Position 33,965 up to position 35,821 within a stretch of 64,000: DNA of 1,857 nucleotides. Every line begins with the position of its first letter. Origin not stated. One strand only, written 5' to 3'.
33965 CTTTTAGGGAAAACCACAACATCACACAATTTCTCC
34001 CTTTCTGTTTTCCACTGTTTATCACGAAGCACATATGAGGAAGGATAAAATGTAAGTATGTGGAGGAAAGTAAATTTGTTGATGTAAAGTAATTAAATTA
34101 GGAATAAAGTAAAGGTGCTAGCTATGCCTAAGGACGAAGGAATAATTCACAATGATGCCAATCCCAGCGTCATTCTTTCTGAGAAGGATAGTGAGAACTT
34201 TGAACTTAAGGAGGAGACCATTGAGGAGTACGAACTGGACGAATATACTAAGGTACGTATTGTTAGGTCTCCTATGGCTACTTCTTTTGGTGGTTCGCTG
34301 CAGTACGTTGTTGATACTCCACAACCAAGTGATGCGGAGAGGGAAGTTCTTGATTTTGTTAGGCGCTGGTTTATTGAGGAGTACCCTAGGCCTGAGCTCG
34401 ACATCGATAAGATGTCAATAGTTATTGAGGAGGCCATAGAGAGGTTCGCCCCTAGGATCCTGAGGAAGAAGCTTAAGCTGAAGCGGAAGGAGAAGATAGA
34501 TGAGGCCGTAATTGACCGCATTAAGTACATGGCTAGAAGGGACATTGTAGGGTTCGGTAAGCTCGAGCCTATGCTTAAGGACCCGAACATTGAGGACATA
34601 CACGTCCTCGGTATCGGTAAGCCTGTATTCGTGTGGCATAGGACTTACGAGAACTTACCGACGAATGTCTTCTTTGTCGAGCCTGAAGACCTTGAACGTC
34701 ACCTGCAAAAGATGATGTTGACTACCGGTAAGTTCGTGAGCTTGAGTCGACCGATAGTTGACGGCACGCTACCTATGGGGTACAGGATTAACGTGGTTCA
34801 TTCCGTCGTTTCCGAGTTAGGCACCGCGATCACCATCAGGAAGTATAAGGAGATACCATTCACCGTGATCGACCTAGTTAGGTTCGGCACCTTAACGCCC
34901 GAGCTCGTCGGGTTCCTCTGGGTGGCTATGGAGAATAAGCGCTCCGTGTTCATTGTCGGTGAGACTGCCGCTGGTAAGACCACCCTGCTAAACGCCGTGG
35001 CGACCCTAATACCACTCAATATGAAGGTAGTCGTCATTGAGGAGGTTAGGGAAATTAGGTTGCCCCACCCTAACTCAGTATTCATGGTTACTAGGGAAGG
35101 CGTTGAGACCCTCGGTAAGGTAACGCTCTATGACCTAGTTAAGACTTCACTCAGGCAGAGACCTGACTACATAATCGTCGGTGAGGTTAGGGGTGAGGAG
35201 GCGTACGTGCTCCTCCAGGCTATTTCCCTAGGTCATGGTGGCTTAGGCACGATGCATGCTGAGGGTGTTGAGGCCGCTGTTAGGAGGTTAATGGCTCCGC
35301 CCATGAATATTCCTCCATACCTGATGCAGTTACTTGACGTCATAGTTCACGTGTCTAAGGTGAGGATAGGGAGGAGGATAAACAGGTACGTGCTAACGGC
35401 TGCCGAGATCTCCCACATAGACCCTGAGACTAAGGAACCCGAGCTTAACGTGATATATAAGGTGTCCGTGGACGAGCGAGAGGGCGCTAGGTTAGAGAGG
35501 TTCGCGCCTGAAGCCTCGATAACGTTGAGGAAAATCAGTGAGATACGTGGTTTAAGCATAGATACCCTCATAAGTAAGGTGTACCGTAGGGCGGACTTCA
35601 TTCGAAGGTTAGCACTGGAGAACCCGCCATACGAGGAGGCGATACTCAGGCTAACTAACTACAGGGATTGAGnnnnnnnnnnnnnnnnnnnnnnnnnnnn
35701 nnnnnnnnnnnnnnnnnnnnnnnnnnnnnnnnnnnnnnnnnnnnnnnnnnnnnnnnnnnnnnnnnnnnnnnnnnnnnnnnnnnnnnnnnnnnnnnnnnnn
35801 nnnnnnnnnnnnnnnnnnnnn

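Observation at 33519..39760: Non-canonical type IV filament gene cluster: one pilin, a secretion ATPase, a two-gene platform, a double-length KaiC/FlaH-like protein and two orphans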

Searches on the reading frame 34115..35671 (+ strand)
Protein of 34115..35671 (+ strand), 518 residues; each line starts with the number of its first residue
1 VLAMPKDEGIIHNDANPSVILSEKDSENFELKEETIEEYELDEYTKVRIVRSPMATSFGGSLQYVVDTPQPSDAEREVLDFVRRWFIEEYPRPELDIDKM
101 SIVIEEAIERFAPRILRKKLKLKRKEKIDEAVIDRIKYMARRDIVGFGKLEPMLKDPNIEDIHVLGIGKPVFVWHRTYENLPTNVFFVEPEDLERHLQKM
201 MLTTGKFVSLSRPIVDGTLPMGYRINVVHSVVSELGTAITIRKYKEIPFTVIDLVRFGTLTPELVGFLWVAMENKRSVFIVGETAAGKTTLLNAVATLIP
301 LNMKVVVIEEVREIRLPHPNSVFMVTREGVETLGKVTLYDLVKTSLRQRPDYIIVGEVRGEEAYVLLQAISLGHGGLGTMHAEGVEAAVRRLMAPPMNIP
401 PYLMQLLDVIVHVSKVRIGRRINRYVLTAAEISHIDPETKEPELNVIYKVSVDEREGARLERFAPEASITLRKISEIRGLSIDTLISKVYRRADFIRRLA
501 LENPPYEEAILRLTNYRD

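Call 3: search_protein_families(library=pfam, proteins=[window:34115-35671:+], max_evalue=0.1)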
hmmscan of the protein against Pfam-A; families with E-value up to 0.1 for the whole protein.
window:34115-35671:+ (518 aa): 10 families
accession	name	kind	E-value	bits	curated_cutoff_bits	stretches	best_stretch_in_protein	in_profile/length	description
PF00437.27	T2SSE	-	5.8e-29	101.3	24.9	1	208-394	66-257/370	Type II/IV secretion system protein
PF13555.12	AAA_29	-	0.0018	18.4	27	1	272-299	19-46/61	P-loop containing region of AAA domain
PF13191.12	AAA_16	-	0.0055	17.7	32.6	1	274-303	23-52/167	AAA ATPase domain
PF20720.3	nSTAND3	-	0.0082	16.3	27.2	1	272-315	14-58/155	Novel STAND NTPase 3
PF04965.19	GPW_gp25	-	0.0083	16.3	27.2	1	97-141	45-92/96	Baseplate wedge protein gp25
PF13401.12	AAA_22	-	0.012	16.3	27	1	274-320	4-45/130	AAA domain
PF00005.33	ABC_tran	-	0.013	16.6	25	1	272-303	8-39/137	ABC transporter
PF13476.12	AAA_23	-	0.021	15.9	27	1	274-296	18-40/201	AAA domain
PF06414.18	Zeta_toxin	-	0.023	14.5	22.3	1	273-319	14-59/199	Zeta toxin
PF13514.12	AAA_27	-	0.087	12.8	22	0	251-298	5-49/206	AAA domain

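Call 4: search_protein_families(library=ncbifam, proteins=[window:34115-35671:+], max_evalue=0.1)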
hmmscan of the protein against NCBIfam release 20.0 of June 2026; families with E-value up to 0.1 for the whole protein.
window:34115-35671:+ (518 aa): 28 families (the best 25 are shown)
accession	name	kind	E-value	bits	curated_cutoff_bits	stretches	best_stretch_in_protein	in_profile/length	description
NF058587.1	archaellum_moto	equivalog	9.8e-100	334.8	550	1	62-500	52-500/527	archaellum flagellar ATPase motor FlaI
TIGR03819.1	heli_sec_ATPase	hypoth_equivalog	2e-56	191.7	373.15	1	110-395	15-300/340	TadA family conjugal transfer-associated ATPase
NF053672.1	bindosome_BasE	exception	1.1e-51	176.2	1000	1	115-501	108-491/512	bindosome assembly system ATPase subunit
TIGR02788.1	VirB11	equivalog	1.9e-43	148.6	249.95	2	265-422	134-303/308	P-type DNA transfer ATPase VirB11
NF010475.0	PRK13900.1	equivalog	4.2e-39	134.5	389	2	266-423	151-319/333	type IV secretion system ATPase VirB11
TIGR02782.1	TrbB_P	equivalog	4.5e-39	134.5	304.55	1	152-426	16-291/303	P-type conjugative transfer ATPase TrbB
NF010469.0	PRK13894.1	subfamily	1.9e-33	116.2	508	1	127-424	6-303/320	conjugal transfer ATPase TrbB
NF010407.0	PRK13833.1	subfamily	4.8e-25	88.6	499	1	210-423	79-295/323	conjugal transfer protein TrbB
NF010425.0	PRK13851.1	equivalog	3.4e-19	68.9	461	1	263-385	150-273/344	type IV secretion system protein VirB11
NF041000.1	ATPase_ComGA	equivalog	5.3e-14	51.9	300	1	275-394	127-244/267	competence type IV pilus ATPase ComGA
TIGR01420.1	pilT_fam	subfamily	2.1e-12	46.9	319.1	1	188-393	41-240/343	PilT/PilU family type 4a pilus ATPase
TIGR02533.1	type_II_gspE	equivalog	2.9e-12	46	630.25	1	233-423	202-383/486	type II secretion system ATPase GspE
TIGR02538.1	type_IV_pilB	equivalog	3.3e-11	42.5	675.65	1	277-405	318-440/564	type IV-A pilus assembly ATPase PilB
NF053534.1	T4PilAsmATPsTfpB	equivalog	1.7e-10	39.9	850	1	270-420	329-473/584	type IV pilus assembly ATPase TfpB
NF007755.0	PRK10436.1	equivalog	7.3e-10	38.1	617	1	252-409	196-348/465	type II secretion system protein GspE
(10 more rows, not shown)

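Call 20: find_homologous_proteins(query=window:34115-35671:+)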
Query window:34115-35671:+ (518 aa): 4968 proteins with E <= 0.001 among 8000 candidates; the best 120 are listed.
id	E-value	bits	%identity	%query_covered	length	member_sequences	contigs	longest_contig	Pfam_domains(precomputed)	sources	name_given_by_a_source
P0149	0.0e+0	1035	96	94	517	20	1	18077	PF00437.27,PF27713.1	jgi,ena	-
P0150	5.6e-280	947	86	95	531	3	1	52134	PF00437.27,PF27713.1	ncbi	-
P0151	4.0e-241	819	71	49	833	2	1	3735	PF00437.27,PF27713.1,PF14890.12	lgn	-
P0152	3.5e-239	813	71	49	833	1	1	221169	PF00437.27,PF27713.1,PF14890.12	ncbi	-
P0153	2.3e-224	764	69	93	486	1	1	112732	PF00437.27,PF27713.1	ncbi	-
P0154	8.9e-215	732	70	49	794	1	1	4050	PF00437.27,PF14890.12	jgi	jgi:type IV secretory pathway ATPase VirB11/archaellum biosynthesis ATPase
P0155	8.9e-214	729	68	69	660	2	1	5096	PF00437.27,PF27713.1,PF14890.12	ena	-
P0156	1.4e-212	725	65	94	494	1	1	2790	PF00437.27,PF27713.1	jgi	-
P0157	1.4e-212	725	68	49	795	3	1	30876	PF00437.27,PF14890.12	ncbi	-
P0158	2.0e-209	715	67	70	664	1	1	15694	PF00437.27,PF27713.1,PF14890.12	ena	-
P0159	8.9e-208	709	69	69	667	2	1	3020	PF00437.27,PF27713.1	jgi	-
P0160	1.0e-205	702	63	93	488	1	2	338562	PF00437.27,PF27713.1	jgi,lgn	jgi:flagellar protein FlaI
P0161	2.6e-197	675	61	96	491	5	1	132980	PF00437.27,PF27713.1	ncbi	-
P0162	6.6e-180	617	55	54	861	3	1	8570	PF00437.27,PF14528.12,PF27713.1,PF14890.12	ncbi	-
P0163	4.1e-140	486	48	93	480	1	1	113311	PF00437.27,PF27713.1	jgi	jgi:flagellar protein FlaI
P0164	1.4e-137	478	47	94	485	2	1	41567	PF00437.27,PF27713.1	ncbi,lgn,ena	-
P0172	2.8e-130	454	45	93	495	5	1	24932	PF00437.27,PF27713.1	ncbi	-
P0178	2.3e-104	368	40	96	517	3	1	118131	PF00437.27,PF00005.34,PF27713.1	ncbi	-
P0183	1.6e-101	359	43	89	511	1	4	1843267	PF00437.27,PF00005.34,PF13476.13,PF27713.1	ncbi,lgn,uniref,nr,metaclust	ncbi:type II secretion system protein E [Pyrolobus fumarii 1A]|uniref:Type II secretion system prote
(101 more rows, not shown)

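Call 47: search_solved_structures(query=window:34115-35671:+, max_evalue=1e-10)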
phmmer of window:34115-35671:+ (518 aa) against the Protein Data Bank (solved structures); distinct sequences matched with E-value up to 1e-10: 9.
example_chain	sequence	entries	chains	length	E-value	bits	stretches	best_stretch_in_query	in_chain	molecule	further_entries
2oap_1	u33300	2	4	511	7.9e-78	265.7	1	35-497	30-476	Type II secretion system protein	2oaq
4ii7_A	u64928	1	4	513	2.6e-64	221.1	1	58-442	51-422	FlaI ATPase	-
4ihq_A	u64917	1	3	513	1.6e-63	218.5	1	58-442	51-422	FlaI ATPase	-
8rkd_E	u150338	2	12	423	1.2e-44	156.3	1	141-425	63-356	Pilus assembly ATPase CpaF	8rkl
8rjf_A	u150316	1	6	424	1.2e-44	156.2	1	141-425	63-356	Pilus assembly ATPase CpaF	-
9e24_A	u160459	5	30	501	1.7e-44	155.8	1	141-425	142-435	CpaF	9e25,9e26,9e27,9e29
2gza_A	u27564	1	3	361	2e-24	89.5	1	264-394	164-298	Type IV secretion system protein VirB11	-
6bge_A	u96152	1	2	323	1e-14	57.5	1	210-392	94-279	VirB11-like protein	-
1g6o_A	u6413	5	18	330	1.1e-14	57.5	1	210-392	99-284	CAG-ALPHA | virB11 homolog | Cag-alfa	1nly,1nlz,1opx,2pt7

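Call 49: find_encoding_contigs(protein=P0183, flank=8000, max_places=1)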
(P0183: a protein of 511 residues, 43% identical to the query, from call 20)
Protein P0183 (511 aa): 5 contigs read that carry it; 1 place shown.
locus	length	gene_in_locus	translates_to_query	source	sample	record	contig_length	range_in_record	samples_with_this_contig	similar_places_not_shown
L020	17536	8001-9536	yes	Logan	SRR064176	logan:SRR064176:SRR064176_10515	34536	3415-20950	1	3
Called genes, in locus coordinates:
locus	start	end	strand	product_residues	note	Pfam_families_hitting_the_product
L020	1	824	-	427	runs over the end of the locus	-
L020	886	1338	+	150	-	-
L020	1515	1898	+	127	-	-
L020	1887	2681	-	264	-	PF07691:PA14, PF10528:GLEYA (weak)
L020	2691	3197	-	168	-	PF13302:Acetyltransf_3, PF13420:Acetyltransf_4 (weak), PF13527:Acetyltransf_9, PF00583:Acetyltransf_1, PF13673:Acetyltransf_10, PF13508:Acetyltransf_7, PF08445:FR47, PF13523:Acetyltransf_8, +2 more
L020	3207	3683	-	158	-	PF27709:UCP014422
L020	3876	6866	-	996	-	PF13620:CarboxypepD_reg, PF13715:CarbopepD_reg_2 (weak), PF17802:SpaA (faint), PF08308:PEGA (faint)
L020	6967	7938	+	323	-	PF18551:TackOD1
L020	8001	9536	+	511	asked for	PF00437:T2SSE, PF00005:ABC_tran (faint), PF27713:UCP018868 (faint), PF13476:AAA_23 (weak)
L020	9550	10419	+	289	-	PF00482:T2SSF (weak)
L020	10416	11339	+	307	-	PF00482:T2SSF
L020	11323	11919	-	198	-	PF00596:Aldolase_II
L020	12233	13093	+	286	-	PF09171:AGOG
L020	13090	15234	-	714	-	PF05192:MutS_III (faint), PF00488:MutS_V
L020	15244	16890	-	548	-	PF02310:B12-binding (faint), PF04055:Radical_SAM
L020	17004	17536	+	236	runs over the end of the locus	PF01865:PhoU_div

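Call 50: find_encoding_contigs(protein=P0163, flank=8000, max_places=1)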
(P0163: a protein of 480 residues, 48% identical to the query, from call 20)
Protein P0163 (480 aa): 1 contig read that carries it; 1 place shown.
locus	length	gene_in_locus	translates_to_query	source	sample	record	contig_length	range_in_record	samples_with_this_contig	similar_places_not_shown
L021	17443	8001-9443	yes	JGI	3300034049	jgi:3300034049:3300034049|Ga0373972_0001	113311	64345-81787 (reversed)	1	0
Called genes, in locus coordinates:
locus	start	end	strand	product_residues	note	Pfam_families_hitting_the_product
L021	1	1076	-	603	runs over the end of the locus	-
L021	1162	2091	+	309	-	PF02511:Thy1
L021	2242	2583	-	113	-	-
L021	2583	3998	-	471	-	PF06745:ATPase, PF13481:AAA_25, PF23442:DUF7125 (weak)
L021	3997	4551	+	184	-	-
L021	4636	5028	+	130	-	-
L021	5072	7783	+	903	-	-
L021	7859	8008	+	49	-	-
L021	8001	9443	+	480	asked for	PF00437:T2SSE, PF27713:UCP018868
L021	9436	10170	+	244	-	-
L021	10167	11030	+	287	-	-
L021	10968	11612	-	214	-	PF01712:dNK (faint)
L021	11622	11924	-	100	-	-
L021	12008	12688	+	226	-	PF10015:ThermoDBP-RP_arch, PF20754:Thermo-DBP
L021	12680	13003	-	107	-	-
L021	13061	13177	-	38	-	-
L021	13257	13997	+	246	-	PF01478:Peptidase_A24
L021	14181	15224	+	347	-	-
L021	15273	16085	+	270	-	-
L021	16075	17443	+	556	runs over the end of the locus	-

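Call 51: find_encoding_contigs(protein=P0178, flank=8000, max_places=1)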
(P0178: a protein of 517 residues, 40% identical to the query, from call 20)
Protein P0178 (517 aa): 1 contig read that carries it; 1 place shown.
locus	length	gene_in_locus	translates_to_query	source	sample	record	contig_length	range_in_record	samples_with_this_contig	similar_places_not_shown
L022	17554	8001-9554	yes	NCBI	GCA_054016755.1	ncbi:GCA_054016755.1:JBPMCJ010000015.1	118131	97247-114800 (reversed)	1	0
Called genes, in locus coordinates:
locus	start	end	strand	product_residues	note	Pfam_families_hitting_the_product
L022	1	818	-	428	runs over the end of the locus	-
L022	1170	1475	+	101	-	-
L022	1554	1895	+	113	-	-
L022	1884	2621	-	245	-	PF07691:PA14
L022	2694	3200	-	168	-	PF13302:Acetyltransf_3, PF13527:Acetyltransf_9, PF00583:Acetyltransf_1, PF13673:Acetyltransf_10, PF13508:Acetyltransf_7, PF08445:FR47, PF13523:Acetyltransf_8 (weak)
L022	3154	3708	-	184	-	PF27709:UCP014422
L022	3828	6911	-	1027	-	PF08308:PEGA (faint), PF13620:CarboxypepD_reg (weak), PF13715:CarbopepD_reg_2 (faint)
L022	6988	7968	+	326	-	PF18551:TackOD1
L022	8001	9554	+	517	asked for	PF00005:ABC_tran (faint), PF00437:T2SSE, PF27713:UCP018868 (weak)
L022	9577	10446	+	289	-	-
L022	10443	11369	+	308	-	PF00482:T2SSF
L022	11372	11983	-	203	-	PF00596:Aldolase_II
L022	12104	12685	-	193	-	-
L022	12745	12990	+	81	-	-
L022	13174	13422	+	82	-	-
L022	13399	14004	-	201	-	-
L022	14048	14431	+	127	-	-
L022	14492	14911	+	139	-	-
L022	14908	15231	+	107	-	-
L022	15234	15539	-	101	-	-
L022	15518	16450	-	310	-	PF20903:SPL (weak), PF08902:DUF1848 (faint), PF04055:Radical_SAM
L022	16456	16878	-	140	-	PF18477:PIN_9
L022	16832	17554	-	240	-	PF12844:HTH_19 (faint), PF13560:HTH_31, PF01381:HTH_3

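Call 67: find_encoding_contigs(protein=P0161, flank=8000, max_places=1)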
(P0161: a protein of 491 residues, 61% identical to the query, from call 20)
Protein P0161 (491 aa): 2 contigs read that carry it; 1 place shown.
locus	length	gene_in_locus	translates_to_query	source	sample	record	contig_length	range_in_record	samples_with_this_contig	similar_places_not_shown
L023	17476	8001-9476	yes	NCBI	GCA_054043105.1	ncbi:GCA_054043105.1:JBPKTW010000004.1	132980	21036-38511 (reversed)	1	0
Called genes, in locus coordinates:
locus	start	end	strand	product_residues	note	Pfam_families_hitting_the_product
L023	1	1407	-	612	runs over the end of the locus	PF00474:SSF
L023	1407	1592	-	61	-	-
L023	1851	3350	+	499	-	PF13510:Fer2_4, PF00070:Pyr_redox (faint), PF00890:FAD_binding_2, PF01134:GIDA (faint), PF01946:Thi4 (faint), PF07992:Pyr_redox_2, PF12831:FAD_oxidored, PF13738:Pyr_redox_3 (weak), +2 more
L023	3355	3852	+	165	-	PF12837:Fer4_6 (faint), PF14697:Fer4_21 (weak), PF13187:Fer4_9, PF13237:Fer4_10 (weak), PF12838:Fer4_7, PF13484:Fer4_16 (faint), PF00037:Fer4, PF12797:Fer4_2 (weak)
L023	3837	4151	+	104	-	PF17806:SO_alpha_A3, PF04324:Fer2_BFD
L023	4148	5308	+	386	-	PF00890:FAD_binding_2, PF01266:DAO, PF03486:HI0933_like (faint), PF07992:Pyr_redox_2 (faint), PF13450:NAD_binding_8 (faint)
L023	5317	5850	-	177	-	-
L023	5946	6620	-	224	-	-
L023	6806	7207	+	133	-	-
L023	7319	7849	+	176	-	-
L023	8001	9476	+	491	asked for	PF00437:T2SSE, PF27713:UCP018868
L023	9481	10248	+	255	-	PF00482:T2SSF (weak)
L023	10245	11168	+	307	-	PF00482:T2SSF (weak)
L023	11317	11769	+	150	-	-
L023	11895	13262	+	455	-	PF06745:ATPase, PF13481:AAA_25 (weak), PF23442:DUF7125 (faint)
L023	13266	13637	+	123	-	-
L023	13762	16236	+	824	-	-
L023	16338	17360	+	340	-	PF10432:bact-PGI_C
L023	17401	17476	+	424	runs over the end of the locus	PF00368:HMG-CoA_red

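Call 68: find_encoding_contigs(protein=P0160, flank=8000, max_places=1)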
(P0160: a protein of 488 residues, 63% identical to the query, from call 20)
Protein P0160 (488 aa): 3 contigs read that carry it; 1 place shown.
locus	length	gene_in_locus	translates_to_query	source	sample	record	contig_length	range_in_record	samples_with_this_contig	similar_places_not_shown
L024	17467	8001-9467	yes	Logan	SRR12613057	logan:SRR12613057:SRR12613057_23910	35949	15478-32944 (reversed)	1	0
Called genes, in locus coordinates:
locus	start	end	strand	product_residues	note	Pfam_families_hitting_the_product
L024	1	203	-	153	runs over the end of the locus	-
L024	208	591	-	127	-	PF04277:OAD_gamma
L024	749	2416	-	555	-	PF01039:Carboxyl_trans, PF03255:ACCA, PF06833:MdcE (weak)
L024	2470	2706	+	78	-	-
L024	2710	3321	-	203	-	PF01227:GTP_cyclohydroI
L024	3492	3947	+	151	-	PF00885:DMRL_synthase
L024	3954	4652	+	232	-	PF05165:GCH_III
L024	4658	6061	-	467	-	PF02878:PGM_PMM_I, PF02879:PGM_PMM_II, PF00408:PGM_PMM_IV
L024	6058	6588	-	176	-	-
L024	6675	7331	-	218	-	-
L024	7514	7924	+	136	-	-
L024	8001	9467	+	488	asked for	PF00437:T2SSE, PF27713:UCP018868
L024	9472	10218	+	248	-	PF00482:T2SSF (weak)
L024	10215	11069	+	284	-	PF00482:T2SSF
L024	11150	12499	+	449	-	PF00154:RecA_N (faint), PF05625:PAXNEB (faint), PF06745:ATPase, PF13481:AAA_25, PF23442:DUF7125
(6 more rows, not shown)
